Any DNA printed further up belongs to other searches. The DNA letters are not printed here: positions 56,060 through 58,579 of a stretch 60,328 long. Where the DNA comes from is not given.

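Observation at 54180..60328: Low-GC genomic island carrying a three-lipoprotein operon, including a second MopE-repeat protein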

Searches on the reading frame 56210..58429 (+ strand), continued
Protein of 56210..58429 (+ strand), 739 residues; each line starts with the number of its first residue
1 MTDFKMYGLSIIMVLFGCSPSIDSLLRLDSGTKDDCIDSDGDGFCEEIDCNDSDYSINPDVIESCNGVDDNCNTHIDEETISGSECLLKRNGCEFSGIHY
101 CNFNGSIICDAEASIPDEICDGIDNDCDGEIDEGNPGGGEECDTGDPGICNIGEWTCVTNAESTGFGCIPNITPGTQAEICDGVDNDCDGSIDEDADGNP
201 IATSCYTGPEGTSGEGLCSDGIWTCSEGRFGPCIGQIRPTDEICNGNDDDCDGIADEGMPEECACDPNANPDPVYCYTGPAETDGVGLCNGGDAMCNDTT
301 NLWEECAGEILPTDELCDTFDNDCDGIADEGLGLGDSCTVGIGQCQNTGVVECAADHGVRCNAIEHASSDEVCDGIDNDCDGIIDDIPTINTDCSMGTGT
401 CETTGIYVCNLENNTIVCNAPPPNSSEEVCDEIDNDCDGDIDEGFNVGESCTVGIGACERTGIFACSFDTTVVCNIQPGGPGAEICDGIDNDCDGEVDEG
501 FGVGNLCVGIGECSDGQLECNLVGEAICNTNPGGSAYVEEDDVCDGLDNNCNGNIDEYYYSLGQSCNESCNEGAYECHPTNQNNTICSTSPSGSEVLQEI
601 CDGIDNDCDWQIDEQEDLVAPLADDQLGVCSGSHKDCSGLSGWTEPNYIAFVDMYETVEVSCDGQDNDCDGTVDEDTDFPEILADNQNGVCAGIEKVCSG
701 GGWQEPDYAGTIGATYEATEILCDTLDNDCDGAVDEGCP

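Call 62: search_protein_families(library=pfam, proteins=[L004:6090-6419:-, L004:26-1927:+, L004:1927-2961:+, L004:5426-6052:+, L006:491-1330:+, L006:1303-1752:+, L092:88-1056:+, L001:14283-15188:-], max_evalue=0.1)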
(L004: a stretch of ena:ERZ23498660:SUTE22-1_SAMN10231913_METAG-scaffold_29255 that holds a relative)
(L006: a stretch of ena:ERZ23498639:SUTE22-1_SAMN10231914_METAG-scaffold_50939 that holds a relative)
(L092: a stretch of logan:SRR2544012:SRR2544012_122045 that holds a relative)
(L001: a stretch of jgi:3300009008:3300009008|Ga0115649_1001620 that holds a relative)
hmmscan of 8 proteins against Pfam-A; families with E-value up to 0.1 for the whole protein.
L004:6090-6419:- (109 aa): 0 families

L004:26-1927:+ (633 aa): 0 families

L004:1927-2961:+ (344 aa): 0 families

L004:5426-6052:+ (208 aa): 0 families

L006:491-1330:+ (279 aa): 0 families

L006:1303-1752:+ (149 aa): 0 families

L092:88-1056:+ (322 aa): 0 families

L001:14283-15188:- (301 aa): 0 families

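Call 71: search_protein_families(library=ncbifam, proteins=[window:56210-58429:+, L004:5426-6052:+, L004:26-1927:+, L004:1927-2961:+, L001:14283-15188:-], max_evalue=0.05)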
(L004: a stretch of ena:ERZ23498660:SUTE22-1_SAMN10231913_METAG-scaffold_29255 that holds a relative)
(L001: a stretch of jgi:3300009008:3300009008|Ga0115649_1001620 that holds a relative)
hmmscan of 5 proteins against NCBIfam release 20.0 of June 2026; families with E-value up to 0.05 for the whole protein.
window:56210-58429:+ (739 aa): 0 families

L004:5426-6052:+ (208 aa): 0 families

L004:26-1927:+ (633 aa): 0 families

L004:1927-2961:+ (344 aa): 0 families

L001:14283-15188:- (301 aa): 0 families

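Call 72: search_solved_structures(query=L004:5426-6052:+, max_evalue=1)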
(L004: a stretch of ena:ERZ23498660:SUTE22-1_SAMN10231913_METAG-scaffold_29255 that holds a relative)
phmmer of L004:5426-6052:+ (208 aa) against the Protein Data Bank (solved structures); distinct sequences matched with E-value up to 1: 0.

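Call 73: search_solved_structures(query=window:56210-58429:+, max_evalue=0.01)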
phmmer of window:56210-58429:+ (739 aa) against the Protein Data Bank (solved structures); distinct sequences matched with E-value up to 0.01: 0.

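Call 87: search_protein_families(library=phrogs, proteins=[L004:5426-6052:+, L004:6090-6419:-, L004:26-1927:+, L004:1927-2961:+, L006:491-1330:+, L006:1303-1752:+, L092:88-1056:+], max_evalue=0.01)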
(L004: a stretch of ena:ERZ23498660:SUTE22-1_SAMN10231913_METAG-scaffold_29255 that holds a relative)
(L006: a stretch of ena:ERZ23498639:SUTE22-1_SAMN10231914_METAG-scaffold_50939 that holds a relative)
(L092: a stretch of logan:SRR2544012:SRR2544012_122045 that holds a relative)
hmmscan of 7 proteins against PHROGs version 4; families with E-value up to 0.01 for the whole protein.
L004:5426-6052:+ (208 aa): 0 families

L004:6090-6419:- (109 aa): 0 families

L004:26-1927:+ (633 aa): 0 families

L004:1927-2961:+ (344 aa): 0 families

L006:491-1330:+ (279 aa): 0 families

L006:1303-1752:+ (149 aa): 0 families

L092:88-1056:+ (322 aa): 0 families

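Call 88: search_protein_families(library=padloc, proteins=[window:56210-58429:+, L004:5426-6052:+, L004:6090-6419:-, L004:26-1927:+, L004:1927-2961:+], max_evalue=0.01)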
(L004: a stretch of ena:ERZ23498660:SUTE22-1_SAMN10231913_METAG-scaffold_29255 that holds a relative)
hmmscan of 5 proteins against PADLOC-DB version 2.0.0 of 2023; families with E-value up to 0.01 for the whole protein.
window:56210-58429:+ (739 aa): 0 families

L004:5426-6052:+ (208 aa): 0 families

L004:6090-6419:- (109 aa): 0 families

L004:26-1927:+ (633 aa): 0 families

L004:1927-2961:+ (344 aa): 0 families

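Call 90: predict_structure(alignment_id=A2)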
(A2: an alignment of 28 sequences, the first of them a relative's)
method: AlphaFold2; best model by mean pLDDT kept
length: 739 residues; sequences in the alignment: 28
mean_pLDDT: 70.4   pTM: 0.30
mean pLDDT of the five models: 70.4, 67.7, 67.0, 66.2, 64.3
residues with pLDDT >= 90: 48; 70-90: 402; 50-70: 157; < 50: 132
segments of 3 or more residues with pLDDT < 50: 1-35, 46-49, 532-534, 616-638, 640-659, 675-683, 685-688, 707-722, 736-739
pLDDT, mean of each block of 10 residues (from residue 1): 33 38 37 45 51 56 72 70 80 80 79 69 75 60 77 75 68 82 87 88 90 88 89 87 77 70 72 84 89 86 84 88 89 87 87 88 88 87 84 80 86 89 79 82 85 83 87 84 82 81 73 72 74 52 71 69 67 72 70 52 59 48 40 43 42 42 59 49 46 52 51 38 59 53
secondary structure, 60 per line:
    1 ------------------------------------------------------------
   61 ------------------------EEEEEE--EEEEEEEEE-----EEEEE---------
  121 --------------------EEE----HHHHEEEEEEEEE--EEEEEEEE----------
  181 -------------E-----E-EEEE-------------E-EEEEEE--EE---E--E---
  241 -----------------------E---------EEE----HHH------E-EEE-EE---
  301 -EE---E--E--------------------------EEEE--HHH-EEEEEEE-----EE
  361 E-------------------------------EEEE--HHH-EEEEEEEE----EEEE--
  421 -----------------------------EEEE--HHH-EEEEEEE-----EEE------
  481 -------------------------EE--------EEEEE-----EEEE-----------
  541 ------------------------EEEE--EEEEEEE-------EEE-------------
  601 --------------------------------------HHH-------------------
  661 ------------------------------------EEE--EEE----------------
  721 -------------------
elements in order (helices of 4 or more, strands of 3 or more residues): E85-90 E93-101 E107-111 E141-143 H148-151 E152-160 E163-170 E202-205 E221-226 E274-276 E292-294 E337-340 E347-353 E359-361 E393-396 E403-410 E415-418 E450-453 E460-466 E472-474 E516-520 E526-529 E565-568 E571-577 E585-587 E697-699 E702-704

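Call 92: fold_search(model_id=the predicted structure, library=pdb)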
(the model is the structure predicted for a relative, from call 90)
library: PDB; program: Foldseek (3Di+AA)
matches with E <= 10: 114; with E <= 0.001: 0
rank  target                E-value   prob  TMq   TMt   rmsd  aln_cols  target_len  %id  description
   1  7y1x                  2.6e-01  0.03  0.05  0.06  29.3       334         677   11  Crystal structure of prolyl oligopeptidase from Microbulbifer arenaceous complex with PEG400 and MES (released 2023-07-05)
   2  9a3y_B                4.6e-01  0.09  0.06  0.20  13.6       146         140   10  Predicted model of tissue transglutaminase 2 (TG2) in complex with plasma fibronectin type I modules 7, 8 and 9 (FNI7- (released 2024-02-02)
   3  3ezm                  7.5e-01  0.05  0.05  0.18  16.0       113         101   11  CYANOVIRIN-N (released 1998-12-23)
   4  6nau_A                8.0e-01  0.02  0.05  0.09  27.7       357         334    8  1.55 Angstrom Resolution Crystal Structure of 6-phosphogluconolactonase from Klebsiella pneumoniae (released 2018-12-19)
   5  3fgb_A                8.0e-01  0.01  0.06  0.09  31.9       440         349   10  Crystal structure of the Q89ZH8_BACTN protein from Bacteroides thetaiotaomicron. Northeast Structural Genomics Consort (released 2008-12-23)
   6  9gjc_H                8.0e-01  0.01  0.06  0.05  38.4       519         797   10  Entamoeba histolytica Gal/GalNAc lectin, mode 3 (released 2026-02-11)
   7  3scy                  8.5e-01  0.01  0.04  0.07  32.9       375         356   11  Crystal structure of a putative 6-phosphogluconolactonase (BF1038) from Bacteroides fragilis NCTC 9343 at 1.50 A resolut (released 2011-07-20)
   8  8y6b_D                8.5e-01  0.01  0.05  0.07  30.6       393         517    8  Structure of human LGI1-ADAM22 complex in space group P212121 (released 2024-02-14)
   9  3tto_B                1.0e+00  0.02  0.04  0.03  31.3       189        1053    9  Crystal structure of Leuconostoc mesenteroides NRRL B-1299 N-terminally truncated dextransucrase DSR-E in triclinic fo (released 2012-01-25)
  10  2pm6_D                1.1e+00  0.02  0.05  0.10  35.1       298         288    9  Crystal Structure of yeast Sec13/31 edge element of the COPII vesicular coat, native version (released 2007-07-03)
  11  1ri6                  1.1e+00  0.02  0.04  0.07  31.8       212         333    8  Structure of a putative isomerase from E. coli (released 2003-11-25)
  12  2xrb                  1.2e+00  0.02  0.05  0.10  25.1       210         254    8  Structure of the N-terminal four domains of the complement regulator Rat Crry (released 2011-06-22)
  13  6kc7_A                1.6e+00  0.01  0.05  0.04  31.1       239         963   11  Crystal structure of Nme1Cas9 in complex with sgRNA and target DNA (ATATGATT PAM) in seed-base paring state (released 2019-11-06)
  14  4j4c                  1.7e+00  0.03  0.05  0.18  16.1       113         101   11  Structure of P51G Cyanovirin-N swapped dimer in the P3221 space group (released 2013-04-03)
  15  9ltw_A                1.7e+00  0.02  0.03  0.07  21.9       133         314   10  protein structure of DDB1-DDA1-DET1 (released 2026-01-28)
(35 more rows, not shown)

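Call 97: find_encoding_contigs(protein=P0007, flank=6000, max_places=2)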
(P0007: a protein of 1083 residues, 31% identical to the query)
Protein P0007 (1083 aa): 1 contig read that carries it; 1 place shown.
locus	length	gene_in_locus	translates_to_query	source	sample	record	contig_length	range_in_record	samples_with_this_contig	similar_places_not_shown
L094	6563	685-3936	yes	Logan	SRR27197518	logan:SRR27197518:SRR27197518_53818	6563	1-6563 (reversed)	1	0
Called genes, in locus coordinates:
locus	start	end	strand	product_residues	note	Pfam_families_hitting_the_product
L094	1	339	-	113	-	?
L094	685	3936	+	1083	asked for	PF11617:Cu-binding_MopE (weak)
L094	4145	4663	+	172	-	-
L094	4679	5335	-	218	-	PF13430:DUF4112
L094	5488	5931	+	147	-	PF01161:PBP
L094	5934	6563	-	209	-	?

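Call 98: find_encoding_contigs(protein=P0009, flank=6000, max_places=2)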
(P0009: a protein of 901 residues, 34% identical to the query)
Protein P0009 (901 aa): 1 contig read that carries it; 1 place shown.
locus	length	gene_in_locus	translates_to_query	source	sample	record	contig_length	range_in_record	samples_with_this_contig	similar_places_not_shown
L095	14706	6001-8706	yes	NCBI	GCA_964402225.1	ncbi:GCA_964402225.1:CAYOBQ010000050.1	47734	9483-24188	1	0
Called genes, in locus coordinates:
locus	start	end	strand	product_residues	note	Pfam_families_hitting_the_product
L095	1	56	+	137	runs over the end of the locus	PF05168:HEPN (weak)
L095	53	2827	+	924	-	PF01656:CbiA (weak), PF10609:ParA (weak), PF13614:AAA_31 (weak), PF13191:AAA_16 (faint)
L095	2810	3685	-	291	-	PF00561:Abhydrolase_1, PF12146:Hydrolase_4 (weak), PF12697:Abhydrolase_6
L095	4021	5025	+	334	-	-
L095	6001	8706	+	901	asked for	PF11617:Cu-binding_MopE (faint)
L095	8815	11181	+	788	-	PF11617:Cu-binding_MopE (faint)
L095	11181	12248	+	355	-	PF13672:PP2C_2, PF00481:PP2C (weak), PF07228:SpoIIE (weak)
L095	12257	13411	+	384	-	PF12867:DinB_2, PF03781:FGE-sulfatase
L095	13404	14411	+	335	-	PF10017:Methyltransf_33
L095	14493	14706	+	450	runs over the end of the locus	PF13415:Beta-prop_FBX42 (weak), PF24681:Kelch_KLHDC2_KLHL20_DRC7, PF13854:Kelch_HCF (faint), PF13418:Beta-prop_TYW4 (faint), PF01344:Kelch_1 (weak), PF13415:Beta-prop_FBX42, PF24981:Beta-prop_ATRN-LZTR1, PF24681:Kelch_KLHDC2_KLHL20_DRC7, +2 more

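Call 99: find_encoding_contigs(protein=P0008, flank=6000, max_places=2)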
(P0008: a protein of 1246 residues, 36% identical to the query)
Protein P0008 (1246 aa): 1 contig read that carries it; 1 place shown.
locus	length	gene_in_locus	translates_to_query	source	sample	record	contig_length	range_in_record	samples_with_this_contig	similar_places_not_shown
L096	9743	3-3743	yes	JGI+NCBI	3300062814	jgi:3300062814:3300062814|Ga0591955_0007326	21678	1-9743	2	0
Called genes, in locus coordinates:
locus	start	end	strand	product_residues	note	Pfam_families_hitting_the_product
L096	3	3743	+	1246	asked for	PF11617:Cu-binding_MopE (weak)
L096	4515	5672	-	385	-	PF12704:MacB_PCD, PF02687:FtsX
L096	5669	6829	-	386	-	PF12704:MacB_PCD, PF02687:FtsX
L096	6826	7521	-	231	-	PF00005:ABC_tran, PF02463:SMC_N (faint)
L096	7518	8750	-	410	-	PF25917:BSH_RND, PF25954:Beta-barrel_RND_2, PF25989:YknX_C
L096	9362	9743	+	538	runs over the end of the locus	PF01855:POR_N, PF02775:TPP_enzyme_C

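Call 103: find_related_loci(query=window:56210-58429:+, collection=viral_contigs, flank=8000)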
Query window:56210-58429:+ (739 aa) in viral_contigs; peptide patterns used: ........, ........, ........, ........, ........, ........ (x = any residue, [..] = any of these).
109 stretches matched a pattern; 106 encode a relative of the query (tblastn E <= 1e-3); the best 80 are kept; 80 distinct loci.
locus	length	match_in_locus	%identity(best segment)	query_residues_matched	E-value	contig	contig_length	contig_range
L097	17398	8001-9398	33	37-739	1e-32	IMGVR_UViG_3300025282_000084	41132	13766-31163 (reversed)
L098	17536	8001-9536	31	61-737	7e-33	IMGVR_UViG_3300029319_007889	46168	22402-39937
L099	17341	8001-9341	35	38-738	6e-30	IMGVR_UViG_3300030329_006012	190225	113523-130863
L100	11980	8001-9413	33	38-738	6e-29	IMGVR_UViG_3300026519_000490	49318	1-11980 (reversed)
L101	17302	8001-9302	35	22-738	9e-29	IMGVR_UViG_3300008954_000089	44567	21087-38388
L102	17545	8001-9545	30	16-737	5e-30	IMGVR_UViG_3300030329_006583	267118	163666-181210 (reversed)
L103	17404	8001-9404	31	1-738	2e-27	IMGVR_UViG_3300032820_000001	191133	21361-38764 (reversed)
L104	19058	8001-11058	30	40-737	2e-27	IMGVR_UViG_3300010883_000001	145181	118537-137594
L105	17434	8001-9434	31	1-738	3e-27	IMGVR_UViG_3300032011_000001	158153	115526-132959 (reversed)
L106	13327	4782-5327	46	63-737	4e-26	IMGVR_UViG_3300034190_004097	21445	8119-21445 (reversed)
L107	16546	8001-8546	46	63-737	4e-26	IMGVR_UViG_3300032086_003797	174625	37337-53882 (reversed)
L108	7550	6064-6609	46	63-737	4e-26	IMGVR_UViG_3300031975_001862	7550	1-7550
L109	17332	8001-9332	32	38-738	4e-26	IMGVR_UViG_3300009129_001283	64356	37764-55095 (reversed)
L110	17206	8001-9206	32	22-738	5e-26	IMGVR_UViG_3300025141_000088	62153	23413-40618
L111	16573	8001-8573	40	63-675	3e-24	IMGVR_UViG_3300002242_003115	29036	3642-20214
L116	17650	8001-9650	31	37-738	2e-23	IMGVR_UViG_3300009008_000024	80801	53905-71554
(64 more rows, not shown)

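Call 104: find_related_loci(query=L004:5426-6052:+, collection=viral_contigs, flank=8000)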
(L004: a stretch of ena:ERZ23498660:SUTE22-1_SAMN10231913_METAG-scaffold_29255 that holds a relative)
Query L004:5426-6052:+ (208 aa) in viral_contigs; peptide patterns used: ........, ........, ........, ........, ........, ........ (x = any residue, [..] = any of these).
2 stretches matched a pattern, but none encodes a relative of the query by tblastn (E <= 1e-3).

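Call 109: search_protein_families(library=phrogs, proteins=[L116:2029-3126:+, L116:3489-5084:+, L116:7938-9884:+, L116:10209-10709:+, L116:12497-13162:+, L116:13159-13878:+, L116:13947-15056:+, L116:15475-16656:+, L116:524-1177:+, L116:16917-17363:+], max_evalue=0.001)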
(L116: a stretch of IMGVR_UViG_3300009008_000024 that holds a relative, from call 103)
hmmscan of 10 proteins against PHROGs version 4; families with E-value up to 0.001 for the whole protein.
L116:2029-3126:+ (365 aa): 0 families

L116:3489-5084:+ (531 aa): 1 family
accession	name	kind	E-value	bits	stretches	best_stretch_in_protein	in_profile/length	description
phrog_5725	-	other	2.6e-138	462.9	1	8-530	8-533/540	chaperonin groEL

L116:7938-9884:+ (648 aa): 0 families

L116:10209-10709:+ (166 aa): 2 families
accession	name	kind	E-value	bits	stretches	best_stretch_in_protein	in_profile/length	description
phrog_16823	-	tail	1.4e-12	46.9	1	46-163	935-1055/1948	tail length tape measure protein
phrog_5115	-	moron, auxiliary metabolic gene and host takeover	0.00019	21.8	1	49-128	10-81/283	ferredoxin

L116:12497-13162:+ (221 aa): 0 families

L116:13159-13878:+ (239 aa): 0 families

L116:13947-15056:+ (369 aa): 3 families
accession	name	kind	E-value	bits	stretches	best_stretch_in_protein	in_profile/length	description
phrog_1297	-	other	8e-51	174.1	1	3-344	8-351/356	ATPase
phrog_16335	-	other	2.7e-11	44.2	1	22-135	28-145/267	ATPase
phrog_249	-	moron, auxiliary metabolic gene and host takeover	2.3e-09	38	1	6-159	112-275/380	porphyrin biosynthesis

L116:15475-16656:+ (393 aa): 1 family
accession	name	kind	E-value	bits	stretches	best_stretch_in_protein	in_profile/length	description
phrog_1314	-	DNA, RNA and nucleotide metabolism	1.1e-45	157.4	1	22-375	21-377/394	HNH endonuclease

L116:524-1177:+ (217 aa): 0 families

L116:16917-17363:+ (148 aa): 0 families

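Call 111: find_encoding_contigs(protein=P0023, flank=8000, max_places=2)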
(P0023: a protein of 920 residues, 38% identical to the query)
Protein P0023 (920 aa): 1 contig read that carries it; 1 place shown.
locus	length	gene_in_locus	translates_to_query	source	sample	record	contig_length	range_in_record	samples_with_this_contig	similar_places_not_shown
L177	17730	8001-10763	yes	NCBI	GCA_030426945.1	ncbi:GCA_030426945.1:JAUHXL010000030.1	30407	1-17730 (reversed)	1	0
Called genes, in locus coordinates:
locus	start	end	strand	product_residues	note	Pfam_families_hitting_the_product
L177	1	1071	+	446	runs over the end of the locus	PF00072:Response_reg, PF08668:HDOD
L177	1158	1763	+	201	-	PF13308:YARHG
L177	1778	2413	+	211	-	-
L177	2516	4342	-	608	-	PF02771:Acyl-CoA_dh_N (weak), PF02770:Acyl-CoA_dh_M, PF00441:Acyl-CoA_dh_1, PF22924:ACOX_C_alpha1 (weak), PF12806:Acyl-CoA_dh_C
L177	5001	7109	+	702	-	PF02412:TSP_3 (faint)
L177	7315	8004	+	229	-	-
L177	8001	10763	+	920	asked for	PF11617:Cu-binding_MopE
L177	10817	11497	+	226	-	-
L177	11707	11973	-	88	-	PF03683:UPF0175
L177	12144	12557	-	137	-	PF11903:ParD_like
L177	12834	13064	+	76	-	PF02604:PhdYeFM_antitox (weak)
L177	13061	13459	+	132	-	PF01850:PIN (weak)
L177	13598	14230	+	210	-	-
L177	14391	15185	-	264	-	PF01149:Fapy_DNA_glyco, PF06831:H2TH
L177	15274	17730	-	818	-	?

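Call 114: search_protein_families(library=pfam, proteins=[L177:10817-11497:+, L177:7315-8004:+, L177:5001-7109:+], max_evalue=0.1)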
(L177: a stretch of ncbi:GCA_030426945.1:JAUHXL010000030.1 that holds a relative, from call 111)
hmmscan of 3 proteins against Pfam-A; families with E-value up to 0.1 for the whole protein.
L177:10817-11497:+ (226 aa): 0 families

L177:7315-8004:+ (229 aa): 1 family
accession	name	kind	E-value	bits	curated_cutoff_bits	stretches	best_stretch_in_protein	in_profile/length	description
PF00482.28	T2SSF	-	0.019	15.4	25.2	1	25-54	28-57/125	Type II secretion system (T2SS), protein F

L177:5001-7109:+ (702 aa): 1 family
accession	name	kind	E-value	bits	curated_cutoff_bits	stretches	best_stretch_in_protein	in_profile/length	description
PF02412.23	TSP_3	-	3.3e-10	39.9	25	2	224-246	14-36/36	Thrombospondin type 3 repeat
